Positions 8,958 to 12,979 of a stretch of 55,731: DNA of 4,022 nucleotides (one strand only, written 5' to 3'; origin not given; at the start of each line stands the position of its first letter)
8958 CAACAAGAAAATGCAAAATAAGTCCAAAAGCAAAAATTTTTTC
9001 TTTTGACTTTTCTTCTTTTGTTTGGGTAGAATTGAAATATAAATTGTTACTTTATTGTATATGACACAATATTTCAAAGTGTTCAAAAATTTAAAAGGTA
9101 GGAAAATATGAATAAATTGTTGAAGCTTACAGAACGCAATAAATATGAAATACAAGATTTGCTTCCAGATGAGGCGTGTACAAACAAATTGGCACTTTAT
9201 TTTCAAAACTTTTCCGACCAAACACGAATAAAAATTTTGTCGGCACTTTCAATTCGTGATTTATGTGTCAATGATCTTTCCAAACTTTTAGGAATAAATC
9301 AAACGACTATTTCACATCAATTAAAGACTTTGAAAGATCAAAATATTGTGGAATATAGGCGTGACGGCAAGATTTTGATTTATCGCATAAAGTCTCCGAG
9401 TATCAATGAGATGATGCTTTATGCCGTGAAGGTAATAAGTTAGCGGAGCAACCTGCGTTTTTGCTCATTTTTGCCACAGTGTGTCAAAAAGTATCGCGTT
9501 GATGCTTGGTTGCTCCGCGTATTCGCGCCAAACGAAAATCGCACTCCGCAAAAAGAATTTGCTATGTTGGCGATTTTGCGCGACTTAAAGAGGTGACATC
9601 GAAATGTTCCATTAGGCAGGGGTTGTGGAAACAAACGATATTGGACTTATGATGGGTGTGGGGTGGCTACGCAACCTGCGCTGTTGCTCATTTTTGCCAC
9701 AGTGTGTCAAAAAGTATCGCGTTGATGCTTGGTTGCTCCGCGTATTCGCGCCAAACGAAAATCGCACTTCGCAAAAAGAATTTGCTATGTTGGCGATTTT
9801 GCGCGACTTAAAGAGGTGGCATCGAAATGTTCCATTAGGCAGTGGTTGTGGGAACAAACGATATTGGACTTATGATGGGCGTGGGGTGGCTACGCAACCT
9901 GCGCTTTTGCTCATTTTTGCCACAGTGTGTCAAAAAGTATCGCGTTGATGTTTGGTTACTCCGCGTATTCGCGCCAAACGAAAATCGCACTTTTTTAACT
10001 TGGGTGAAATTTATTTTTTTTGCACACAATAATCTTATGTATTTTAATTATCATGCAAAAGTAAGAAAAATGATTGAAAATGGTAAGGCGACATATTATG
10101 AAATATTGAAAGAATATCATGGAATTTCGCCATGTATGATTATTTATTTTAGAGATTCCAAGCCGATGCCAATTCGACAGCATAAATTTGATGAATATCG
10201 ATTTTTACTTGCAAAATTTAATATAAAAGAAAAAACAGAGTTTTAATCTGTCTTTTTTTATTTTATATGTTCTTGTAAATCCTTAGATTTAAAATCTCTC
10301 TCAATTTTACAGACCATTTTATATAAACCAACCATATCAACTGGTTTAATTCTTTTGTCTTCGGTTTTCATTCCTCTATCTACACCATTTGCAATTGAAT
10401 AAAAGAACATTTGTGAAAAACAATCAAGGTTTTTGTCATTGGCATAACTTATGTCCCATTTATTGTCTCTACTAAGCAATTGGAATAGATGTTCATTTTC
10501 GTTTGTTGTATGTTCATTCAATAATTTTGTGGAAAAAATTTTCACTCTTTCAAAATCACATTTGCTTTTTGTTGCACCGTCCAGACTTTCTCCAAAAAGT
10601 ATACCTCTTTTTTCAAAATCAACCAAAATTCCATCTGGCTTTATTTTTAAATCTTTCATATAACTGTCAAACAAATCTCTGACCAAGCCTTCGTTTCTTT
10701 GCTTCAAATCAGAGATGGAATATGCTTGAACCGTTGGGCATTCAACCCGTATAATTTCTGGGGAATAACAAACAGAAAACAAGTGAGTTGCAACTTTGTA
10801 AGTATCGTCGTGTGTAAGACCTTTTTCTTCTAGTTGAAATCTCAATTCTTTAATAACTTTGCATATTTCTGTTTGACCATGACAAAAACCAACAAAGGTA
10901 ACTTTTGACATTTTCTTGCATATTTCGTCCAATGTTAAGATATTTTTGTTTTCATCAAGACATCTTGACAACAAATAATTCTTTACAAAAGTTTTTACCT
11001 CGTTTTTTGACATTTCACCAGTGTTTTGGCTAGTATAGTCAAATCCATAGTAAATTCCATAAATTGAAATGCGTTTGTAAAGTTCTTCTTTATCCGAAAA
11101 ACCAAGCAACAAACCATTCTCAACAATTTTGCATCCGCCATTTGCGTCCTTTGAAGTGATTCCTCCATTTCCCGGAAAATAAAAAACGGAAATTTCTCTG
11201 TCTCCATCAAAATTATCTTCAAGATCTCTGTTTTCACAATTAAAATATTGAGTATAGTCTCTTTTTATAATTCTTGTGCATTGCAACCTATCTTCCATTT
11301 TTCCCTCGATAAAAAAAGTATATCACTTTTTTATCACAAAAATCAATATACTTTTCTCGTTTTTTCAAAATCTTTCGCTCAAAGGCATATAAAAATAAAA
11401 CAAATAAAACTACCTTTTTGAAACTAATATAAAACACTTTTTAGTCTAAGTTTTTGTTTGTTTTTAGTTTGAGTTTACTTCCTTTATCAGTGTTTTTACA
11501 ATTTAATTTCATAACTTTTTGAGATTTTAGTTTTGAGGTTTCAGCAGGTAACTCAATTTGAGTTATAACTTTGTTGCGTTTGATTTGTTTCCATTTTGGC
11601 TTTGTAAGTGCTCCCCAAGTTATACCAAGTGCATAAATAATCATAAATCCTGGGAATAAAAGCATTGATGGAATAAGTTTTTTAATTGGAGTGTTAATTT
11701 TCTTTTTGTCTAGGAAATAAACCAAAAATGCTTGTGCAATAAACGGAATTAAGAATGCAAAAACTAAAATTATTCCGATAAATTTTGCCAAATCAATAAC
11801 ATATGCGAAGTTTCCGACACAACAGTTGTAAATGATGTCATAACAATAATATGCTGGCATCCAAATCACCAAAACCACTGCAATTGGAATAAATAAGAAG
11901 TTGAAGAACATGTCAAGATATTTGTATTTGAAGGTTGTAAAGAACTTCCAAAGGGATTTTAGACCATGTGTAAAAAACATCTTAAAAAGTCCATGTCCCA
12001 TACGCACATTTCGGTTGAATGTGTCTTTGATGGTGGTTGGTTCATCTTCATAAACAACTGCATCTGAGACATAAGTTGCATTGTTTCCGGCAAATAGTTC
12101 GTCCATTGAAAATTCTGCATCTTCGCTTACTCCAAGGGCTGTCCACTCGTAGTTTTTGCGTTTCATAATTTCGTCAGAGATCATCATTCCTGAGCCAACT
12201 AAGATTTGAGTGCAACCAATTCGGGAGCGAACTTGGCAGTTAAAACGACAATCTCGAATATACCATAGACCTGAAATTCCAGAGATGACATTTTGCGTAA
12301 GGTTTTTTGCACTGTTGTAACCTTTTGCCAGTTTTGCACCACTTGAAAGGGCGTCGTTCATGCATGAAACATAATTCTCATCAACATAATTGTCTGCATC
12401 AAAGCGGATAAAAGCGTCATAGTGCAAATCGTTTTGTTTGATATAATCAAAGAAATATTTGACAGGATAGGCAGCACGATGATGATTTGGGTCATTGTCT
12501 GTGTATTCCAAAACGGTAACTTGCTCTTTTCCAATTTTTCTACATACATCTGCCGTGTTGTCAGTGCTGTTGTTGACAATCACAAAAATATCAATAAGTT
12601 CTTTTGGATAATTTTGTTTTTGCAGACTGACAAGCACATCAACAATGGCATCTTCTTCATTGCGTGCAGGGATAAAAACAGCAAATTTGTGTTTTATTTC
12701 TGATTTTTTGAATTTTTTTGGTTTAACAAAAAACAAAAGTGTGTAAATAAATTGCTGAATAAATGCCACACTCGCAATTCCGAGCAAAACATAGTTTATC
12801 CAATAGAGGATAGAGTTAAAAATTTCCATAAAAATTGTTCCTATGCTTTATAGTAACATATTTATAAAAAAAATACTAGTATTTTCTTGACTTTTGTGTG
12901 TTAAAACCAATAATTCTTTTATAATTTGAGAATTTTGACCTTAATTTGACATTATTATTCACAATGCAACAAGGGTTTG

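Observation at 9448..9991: G+C-rich 223-bp unit repeated 2.4 times in tandem between an ArsR regulator and a small ORF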

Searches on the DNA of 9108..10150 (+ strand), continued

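Call 101: search_with_rna_model(model_id=R1, sources=[window, L004, L006, L009, L011, L012, L013, L014, L015, L018, L019, L020, L021, L022, L023, L024, L025, L026, L027, L028, L029, L030, L031, L032, L033, L034, L035, L036, L037, L038, L039, L040, L041, L042, L043, L044, L045, L046, L047, L048, L049, L050, L051, L052, L053, L054, L055, L056, L057, L058, L060, L061], max_evalue=1, make_alignment=true)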
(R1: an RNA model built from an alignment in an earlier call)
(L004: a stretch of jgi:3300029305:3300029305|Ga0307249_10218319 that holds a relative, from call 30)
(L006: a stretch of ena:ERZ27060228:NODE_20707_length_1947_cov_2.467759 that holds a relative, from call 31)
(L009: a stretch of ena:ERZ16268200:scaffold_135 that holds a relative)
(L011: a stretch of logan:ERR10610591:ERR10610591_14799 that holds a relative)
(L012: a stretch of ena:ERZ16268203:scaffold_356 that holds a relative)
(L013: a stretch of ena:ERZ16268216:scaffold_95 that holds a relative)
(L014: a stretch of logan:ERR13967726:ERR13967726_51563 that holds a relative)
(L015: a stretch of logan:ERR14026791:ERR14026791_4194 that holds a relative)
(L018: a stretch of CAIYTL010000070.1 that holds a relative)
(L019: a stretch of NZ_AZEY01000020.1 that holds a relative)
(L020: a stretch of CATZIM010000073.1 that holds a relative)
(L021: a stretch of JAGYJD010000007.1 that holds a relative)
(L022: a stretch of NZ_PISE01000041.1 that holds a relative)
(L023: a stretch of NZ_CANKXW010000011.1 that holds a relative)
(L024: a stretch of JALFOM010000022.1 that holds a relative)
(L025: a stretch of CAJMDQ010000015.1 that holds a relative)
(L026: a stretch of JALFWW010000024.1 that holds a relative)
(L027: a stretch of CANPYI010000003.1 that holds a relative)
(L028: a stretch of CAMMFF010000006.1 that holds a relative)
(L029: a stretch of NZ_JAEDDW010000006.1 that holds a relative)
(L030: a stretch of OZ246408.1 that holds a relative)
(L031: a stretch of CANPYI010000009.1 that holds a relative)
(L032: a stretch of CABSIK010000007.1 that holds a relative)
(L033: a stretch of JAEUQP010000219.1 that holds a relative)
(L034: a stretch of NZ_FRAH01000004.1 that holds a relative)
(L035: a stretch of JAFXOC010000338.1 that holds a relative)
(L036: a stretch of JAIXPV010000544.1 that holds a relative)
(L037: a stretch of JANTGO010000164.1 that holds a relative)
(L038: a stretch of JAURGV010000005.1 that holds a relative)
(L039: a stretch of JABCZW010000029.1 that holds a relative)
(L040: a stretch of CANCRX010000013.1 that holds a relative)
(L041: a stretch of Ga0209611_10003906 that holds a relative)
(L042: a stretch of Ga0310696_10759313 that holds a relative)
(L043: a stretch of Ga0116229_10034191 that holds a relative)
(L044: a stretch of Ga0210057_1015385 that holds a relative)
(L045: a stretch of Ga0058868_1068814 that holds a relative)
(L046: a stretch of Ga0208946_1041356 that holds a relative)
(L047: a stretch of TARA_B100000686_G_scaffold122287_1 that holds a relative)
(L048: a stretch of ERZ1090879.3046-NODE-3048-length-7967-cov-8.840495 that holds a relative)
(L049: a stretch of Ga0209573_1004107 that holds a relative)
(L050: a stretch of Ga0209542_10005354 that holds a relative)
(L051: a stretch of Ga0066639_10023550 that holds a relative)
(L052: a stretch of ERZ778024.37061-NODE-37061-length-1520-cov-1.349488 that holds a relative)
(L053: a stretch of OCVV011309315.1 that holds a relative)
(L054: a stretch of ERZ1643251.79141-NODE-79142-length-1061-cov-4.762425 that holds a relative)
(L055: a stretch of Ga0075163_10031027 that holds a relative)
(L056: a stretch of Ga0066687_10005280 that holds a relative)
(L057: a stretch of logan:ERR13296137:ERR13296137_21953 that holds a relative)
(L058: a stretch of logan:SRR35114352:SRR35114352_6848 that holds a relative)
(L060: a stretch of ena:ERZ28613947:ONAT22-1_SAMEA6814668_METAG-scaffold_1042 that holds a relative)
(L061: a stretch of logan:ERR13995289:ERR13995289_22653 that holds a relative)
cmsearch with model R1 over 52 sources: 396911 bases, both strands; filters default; matches with E-value up to 1: 43.
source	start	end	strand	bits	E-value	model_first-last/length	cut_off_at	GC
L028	6524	6599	+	89.9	1e-21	1-74/74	no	0.38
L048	7078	7153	-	89.9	1e-21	1-74/74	no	0.38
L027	3016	3091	-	89.5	1.3e-21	1-74/74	no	0.43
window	9666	9741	-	87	6.8e-21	1-74/74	no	0.51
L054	866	939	-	86.9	7.4e-21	1-74/74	no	0.43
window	9443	9518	-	84.9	2.6e-20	1-74/74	no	0.5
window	9889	9964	-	83.5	6.5e-20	1-74/74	no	0.47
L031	5629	5700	+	80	6e-19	1-74/74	no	0.4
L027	2510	2581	-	76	8.2e-18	1-74/74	no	0.43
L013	5335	5408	-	75.9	8.8e-18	1-74/74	no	0.39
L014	5335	5407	-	73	5.5e-17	1-74/74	no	0.37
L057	1610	1682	-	73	5.5e-17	1-74/74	no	0.37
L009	5335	5408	-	72.4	8.1e-17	1-74/74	no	0.34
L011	5335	5408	-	72.4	8.1e-17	1-74/74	no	0.34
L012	5335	5407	-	71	2e-16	1-74/74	no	0.38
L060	4335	4405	-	69.6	4.9e-16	1-74/74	no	0.39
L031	5433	5503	+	67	2.7e-15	1-74/74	no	0.45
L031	5330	5400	+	52.7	2.6e-11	1-74/74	no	0.41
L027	2702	2769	-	23.5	0.0039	1-74/74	no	0.38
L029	5293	5365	+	22.1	0.0098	1-74/74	no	0.37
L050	999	1027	-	21.2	0.018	25-52/74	no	0.34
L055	6116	6144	+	20.8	0.023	23-53/74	no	0.24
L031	2842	2899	-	18.5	0.1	1-74/74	no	0.29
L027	4716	4764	+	18.4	0.11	1-74/74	no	0.27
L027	2357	2429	+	18.3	0.12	1-74/74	no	0.36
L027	2589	2670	-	17.8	0.16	1-74/74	no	0.43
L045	824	849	+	17.6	0.18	24-52/74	no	0.27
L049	14075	14100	-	17.6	0.18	24-52/74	no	0.27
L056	1017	1043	+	17.5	0.19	23-53/74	no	0.3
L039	1479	1506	+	17.2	0.23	26-52/74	no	0.36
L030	2829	2856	-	16.9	0.28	25-52/74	no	0.36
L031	5539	5621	+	16.9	0.28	1-74/74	no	0.39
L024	1989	2017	+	16.9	0.28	25-52/74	no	0.31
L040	7245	7273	+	16.7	0.33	25-52/74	no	0.38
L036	2792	2854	+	16.7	0.33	1-74/74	no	0.35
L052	733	772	+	16.5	0.36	22-58/74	no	0.3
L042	701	730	-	15.7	0.61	23-53/74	no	0.4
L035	884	945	+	15.5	0.7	1-74/74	no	0.42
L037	2382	2409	-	15.3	0.77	25-52/74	no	0.36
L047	956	982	-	15.2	0.82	27-52/74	no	0.26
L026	5677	5699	+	15.1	0.89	29-49/74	no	0.26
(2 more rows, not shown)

Alignment A7: 43 matches aligned to the model, 126 columns, each read 5' to 3' on its own strand. Consensus structure (alignment columns), stored with it:
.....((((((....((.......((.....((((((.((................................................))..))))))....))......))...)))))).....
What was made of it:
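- The minus strand is the family's sense strand in the tRNA and rRNA contexts (call 101).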

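Call 102: search_with_rna_model(model_id=R1, sources=[window, L009, L012, L013, L014, L027, L028, L031, L054, L060], max_evalue=1e-8, make_alignment=true, show_alignments=0)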
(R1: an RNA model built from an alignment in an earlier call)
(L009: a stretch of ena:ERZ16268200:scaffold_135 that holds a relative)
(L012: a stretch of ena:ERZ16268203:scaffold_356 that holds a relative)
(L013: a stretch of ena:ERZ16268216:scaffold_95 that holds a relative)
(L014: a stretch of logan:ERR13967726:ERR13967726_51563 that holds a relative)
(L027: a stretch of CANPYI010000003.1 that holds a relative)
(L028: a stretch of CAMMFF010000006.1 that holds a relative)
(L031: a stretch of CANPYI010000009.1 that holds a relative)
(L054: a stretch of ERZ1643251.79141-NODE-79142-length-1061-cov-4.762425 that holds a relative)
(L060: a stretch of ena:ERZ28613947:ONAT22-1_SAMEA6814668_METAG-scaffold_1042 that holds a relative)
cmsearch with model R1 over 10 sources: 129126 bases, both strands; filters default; matches with E-value up to 1e-8: 15.
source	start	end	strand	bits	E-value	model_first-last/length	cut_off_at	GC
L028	6524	6599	+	89.9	3.4e-22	1-74/74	no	0.38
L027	3016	3091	-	89.5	4.3e-22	1-74/74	no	0.43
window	9666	9741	-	87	2.2e-21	1-74/74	no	0.51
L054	866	939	-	86.9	2.4e-21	1-74/74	no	0.43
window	9443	9518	-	84.9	8.4e-21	1-74/74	no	0.5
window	9889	9964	-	83.5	2.1e-20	1-74/74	no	0.47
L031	5629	5700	+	80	1.9e-19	1-74/74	no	0.4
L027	2510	2581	-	76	2.7e-18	1-74/74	no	0.43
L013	5335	5408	-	75.9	2.8e-18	1-74/74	no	0.39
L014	5335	5407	-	73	1.8e-17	1-74/74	no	0.37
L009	5335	5408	-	72.4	2.6e-17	1-74/74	no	0.34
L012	5335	5407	-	71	6.5e-17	1-74/74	no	0.38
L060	4335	4405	-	69.6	1.6e-16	1-74/74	no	0.39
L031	5433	5503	+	67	8.8e-16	1-74/74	no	0.45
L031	5330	5400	+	52.7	8.5e-12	1-74/74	no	0.41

Alignment A8: 15 matches aligned to the model, 76 columns, each read 5' to 3' on its own strand. Consensus structure (alignment columns), stored with it:
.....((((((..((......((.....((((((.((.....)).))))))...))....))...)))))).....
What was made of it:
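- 9666..9741 (-): Rod domain of copy 2. P1 is 9671-9676 with 9731-9736. R1 scores 87 bits (calls 101, 102).
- The rod is complete in all three copies (calls 101, 102).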

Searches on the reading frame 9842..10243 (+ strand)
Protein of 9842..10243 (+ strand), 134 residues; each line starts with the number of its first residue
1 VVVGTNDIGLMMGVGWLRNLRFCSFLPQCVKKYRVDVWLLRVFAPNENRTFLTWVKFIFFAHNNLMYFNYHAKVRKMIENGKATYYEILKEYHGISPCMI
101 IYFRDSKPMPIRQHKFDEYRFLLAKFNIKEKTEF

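Call 26: search_protein_families(library=pfam, proteins=[window:9842-10243:+], max_evalue=1)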
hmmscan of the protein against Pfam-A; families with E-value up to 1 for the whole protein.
window:9842-10243:+ (134 aa): 0 families

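Call 28: find_homologous_proteins(query=window:9842-10243:+, max_evalue=0.01)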
Query window:9842-10243:+ (134 aa): 5 proteins with E <= 0.01 among 7 candidates.
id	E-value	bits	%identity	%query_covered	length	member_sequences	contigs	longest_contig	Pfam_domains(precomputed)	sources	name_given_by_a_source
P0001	1.9e-27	114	75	51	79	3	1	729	-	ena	-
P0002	2.3e-26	110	69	53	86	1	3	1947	-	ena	-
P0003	5.0e-24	103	66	52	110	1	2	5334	-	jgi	-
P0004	2.0e-22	98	60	54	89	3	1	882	-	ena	-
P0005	1.0e-21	95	96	34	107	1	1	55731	-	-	-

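Call 30: find_encoding_contigs(protein=P0003, flank=6000)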
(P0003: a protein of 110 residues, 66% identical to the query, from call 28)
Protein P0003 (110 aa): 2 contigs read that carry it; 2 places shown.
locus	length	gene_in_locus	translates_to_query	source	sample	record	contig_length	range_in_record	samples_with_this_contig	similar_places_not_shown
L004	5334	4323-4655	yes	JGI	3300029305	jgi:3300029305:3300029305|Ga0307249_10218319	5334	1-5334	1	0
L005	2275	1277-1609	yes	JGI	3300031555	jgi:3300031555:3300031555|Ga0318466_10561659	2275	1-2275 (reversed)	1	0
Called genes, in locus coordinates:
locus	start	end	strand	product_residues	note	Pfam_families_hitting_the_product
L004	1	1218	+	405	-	PF00009:GTP_EFTU, PF00350:Dynamin_N (faint), PF01926:MMR_HSR1, PF00009:GTP_EFTU, PF01926:MMR_HSR1, PF02421:FeoB_N, PF04548:AIG1 (weak), PF14714:KH_dom-like, +4 more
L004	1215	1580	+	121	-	-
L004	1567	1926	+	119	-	-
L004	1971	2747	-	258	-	-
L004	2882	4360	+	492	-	PF09547:SpoIVA_ATPase, PF20438:SpoIVA_middle, PF20439:SpoIVA_C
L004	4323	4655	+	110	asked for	-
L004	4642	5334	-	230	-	?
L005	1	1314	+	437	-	?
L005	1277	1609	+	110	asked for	-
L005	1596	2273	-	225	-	?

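Call 31: find_encoding_contigs(protein=P0002, flank=6000)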
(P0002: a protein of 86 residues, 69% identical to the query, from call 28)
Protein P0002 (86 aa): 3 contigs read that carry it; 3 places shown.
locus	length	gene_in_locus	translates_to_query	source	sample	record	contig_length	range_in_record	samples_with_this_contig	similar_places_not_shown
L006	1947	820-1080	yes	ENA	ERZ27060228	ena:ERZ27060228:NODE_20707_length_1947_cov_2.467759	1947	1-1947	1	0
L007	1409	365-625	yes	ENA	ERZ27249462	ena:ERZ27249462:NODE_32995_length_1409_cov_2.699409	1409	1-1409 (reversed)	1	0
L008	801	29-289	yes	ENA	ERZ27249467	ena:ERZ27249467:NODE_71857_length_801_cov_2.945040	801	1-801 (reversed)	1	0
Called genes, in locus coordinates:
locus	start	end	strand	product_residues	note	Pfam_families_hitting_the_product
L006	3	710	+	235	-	?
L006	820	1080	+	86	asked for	-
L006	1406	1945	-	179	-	?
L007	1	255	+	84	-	?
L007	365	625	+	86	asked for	-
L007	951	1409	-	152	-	?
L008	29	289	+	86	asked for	-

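Call 70: find_homologous_proteins(query=P0005, max_evalue=1)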
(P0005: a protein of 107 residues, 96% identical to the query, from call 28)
Query P0005 (107 aa): 1 proteins with E <= 1 among 1 candidates.
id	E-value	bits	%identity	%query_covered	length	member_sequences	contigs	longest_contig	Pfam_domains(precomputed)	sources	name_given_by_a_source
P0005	2.8e-69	248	100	100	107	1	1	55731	-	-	-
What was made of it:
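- They match no protein among 5.8 billion clusters except the window's own (calls 28, 70).
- Tried and rejected: Only homologs of the real small ORF and the window's own ORF came back (calls 28, 70).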

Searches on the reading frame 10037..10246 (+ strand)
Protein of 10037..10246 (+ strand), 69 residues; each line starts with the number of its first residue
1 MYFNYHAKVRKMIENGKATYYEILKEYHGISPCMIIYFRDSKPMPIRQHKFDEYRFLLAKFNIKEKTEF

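Call 14: find_encoding_contigs(protein=window:10037-10246:+, flank=6000, max_places=10)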
Protein window:10037-10246:+ (69 aa): no gene with exactly this product is on record in the collection.

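Call 26: search_protein_families(library=pfam, proteins=[window:10037-10243:+], max_evalue=1)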
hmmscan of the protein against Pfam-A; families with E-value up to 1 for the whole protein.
window:10037-10243:+ (69 aa): 0 families

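Call 27: search_protein_families(library=ncbifam, proteins=[window:10037-10243:+], max_evalue=1)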
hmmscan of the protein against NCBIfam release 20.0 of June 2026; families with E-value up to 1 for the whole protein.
window:10037-10243:+ (69 aa): 1 family
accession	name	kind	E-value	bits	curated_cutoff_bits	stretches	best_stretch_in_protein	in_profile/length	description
NF042922.1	4PPT_HetI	equivalog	0.16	11.2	370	1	5-56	52-103/235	4'-phosphopantetheinyl transferase HetI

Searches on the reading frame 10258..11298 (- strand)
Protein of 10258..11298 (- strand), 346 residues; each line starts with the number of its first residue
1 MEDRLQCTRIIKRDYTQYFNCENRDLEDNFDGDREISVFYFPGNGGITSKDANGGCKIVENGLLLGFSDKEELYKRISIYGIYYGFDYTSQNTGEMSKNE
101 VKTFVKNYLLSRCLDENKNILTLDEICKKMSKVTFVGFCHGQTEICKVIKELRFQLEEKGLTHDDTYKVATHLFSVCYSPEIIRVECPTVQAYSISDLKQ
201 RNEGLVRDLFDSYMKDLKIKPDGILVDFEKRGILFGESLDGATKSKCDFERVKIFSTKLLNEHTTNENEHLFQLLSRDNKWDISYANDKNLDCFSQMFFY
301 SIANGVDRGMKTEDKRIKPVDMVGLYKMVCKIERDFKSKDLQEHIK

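Call 15: find_encoding_contigs(protein=window:10258-11298:-, flank=6000, max_places=10)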
Protein window:10258-11298:- (346 aa): 2 contigs read that carry it; 2 places shown.
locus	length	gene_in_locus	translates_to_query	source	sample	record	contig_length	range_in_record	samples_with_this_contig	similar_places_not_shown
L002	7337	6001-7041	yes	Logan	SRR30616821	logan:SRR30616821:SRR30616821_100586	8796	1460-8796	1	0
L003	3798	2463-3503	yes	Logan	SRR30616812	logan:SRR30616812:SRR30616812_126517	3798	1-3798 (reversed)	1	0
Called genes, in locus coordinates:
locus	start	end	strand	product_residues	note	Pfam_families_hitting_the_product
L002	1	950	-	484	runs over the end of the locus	PF13347:MFS_2, PF07690:MFS_1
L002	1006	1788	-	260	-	-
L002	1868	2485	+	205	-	PF02915:Rubrerythrin, PF21349:RUBY_RBDX (weak)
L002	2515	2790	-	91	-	PF00216:Bac_DNA_binding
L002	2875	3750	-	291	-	PF10502:Peptidase_S26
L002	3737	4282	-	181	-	PF02677:QueH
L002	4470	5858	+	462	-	PF00535:Glycos_transf_2, PF13641:Glyco_tranf_2_3, PF13632:Glyco_trans_2_3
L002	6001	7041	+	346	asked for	-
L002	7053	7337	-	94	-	?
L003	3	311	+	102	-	?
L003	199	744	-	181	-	PF02677:QueH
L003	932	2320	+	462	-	PF00535:Glycos_transf_2, PF13641:Glyco_tranf_2_3, PF13632:Glyco_trans_2_3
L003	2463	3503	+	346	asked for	-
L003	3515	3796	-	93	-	?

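Call 26: search_protein_families(library=pfam, proteins=[window:10258-11298:-], max_evalue=1)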
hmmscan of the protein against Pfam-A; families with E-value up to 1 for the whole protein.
window:10258-11298:- (346 aa): 1 family
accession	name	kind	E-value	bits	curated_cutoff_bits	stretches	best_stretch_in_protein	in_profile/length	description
PF08485.16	Polysacc_syn_2C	-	0.85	9.8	25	0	87-103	23-39/48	Polysaccharide biosynthesis protein C-terminal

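Call 27: search_protein_families(library=ncbifam, proteins=[window:10258-11298:-], max_evalue=1)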
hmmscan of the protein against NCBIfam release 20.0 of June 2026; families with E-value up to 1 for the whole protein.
window:10258-11298:- (346 aa): 1 family
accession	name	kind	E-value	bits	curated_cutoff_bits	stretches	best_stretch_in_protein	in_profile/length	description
NF041089.1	alpha_gluc_AglA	equivalog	0.0015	17.4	650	1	118-157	150-189/464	alpha-glucosidase AglA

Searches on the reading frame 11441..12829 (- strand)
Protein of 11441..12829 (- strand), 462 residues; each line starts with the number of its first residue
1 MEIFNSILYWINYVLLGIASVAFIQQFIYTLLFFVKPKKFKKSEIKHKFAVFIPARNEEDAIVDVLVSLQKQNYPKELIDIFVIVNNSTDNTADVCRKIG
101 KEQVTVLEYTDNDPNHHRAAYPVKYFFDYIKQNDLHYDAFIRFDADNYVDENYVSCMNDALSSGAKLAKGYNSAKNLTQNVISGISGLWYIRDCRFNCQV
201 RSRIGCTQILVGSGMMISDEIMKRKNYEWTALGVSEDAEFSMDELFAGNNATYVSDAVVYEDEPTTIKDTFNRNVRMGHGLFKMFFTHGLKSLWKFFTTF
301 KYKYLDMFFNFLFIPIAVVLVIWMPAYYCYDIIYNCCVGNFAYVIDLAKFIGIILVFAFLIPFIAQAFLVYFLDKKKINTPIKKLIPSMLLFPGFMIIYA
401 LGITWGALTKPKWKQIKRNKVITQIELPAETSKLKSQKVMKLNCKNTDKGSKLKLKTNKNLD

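Call 34: search_protein_families(library=pfam, proteins=[window:11441-12829:-], max_evalue=0.00001)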
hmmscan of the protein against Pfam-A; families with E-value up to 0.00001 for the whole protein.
window:11441-12829:- (462 aa): 3 families
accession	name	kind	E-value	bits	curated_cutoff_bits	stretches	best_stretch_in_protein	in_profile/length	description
PF13632.12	Glyco_trans_2_3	-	2e-15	57.6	27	1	144-351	6-188/198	Glycosyl transferase family group 2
PF13641.12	Glyco_tranf_2_3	-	2.7e-13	50.9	27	1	48-276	2-226/230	Glycosyltransferase like family 2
PF00535.33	Glycos_transf_2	-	1.5e-08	35.2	23.3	1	51-155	2-97/168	Glycosyl transferase family 2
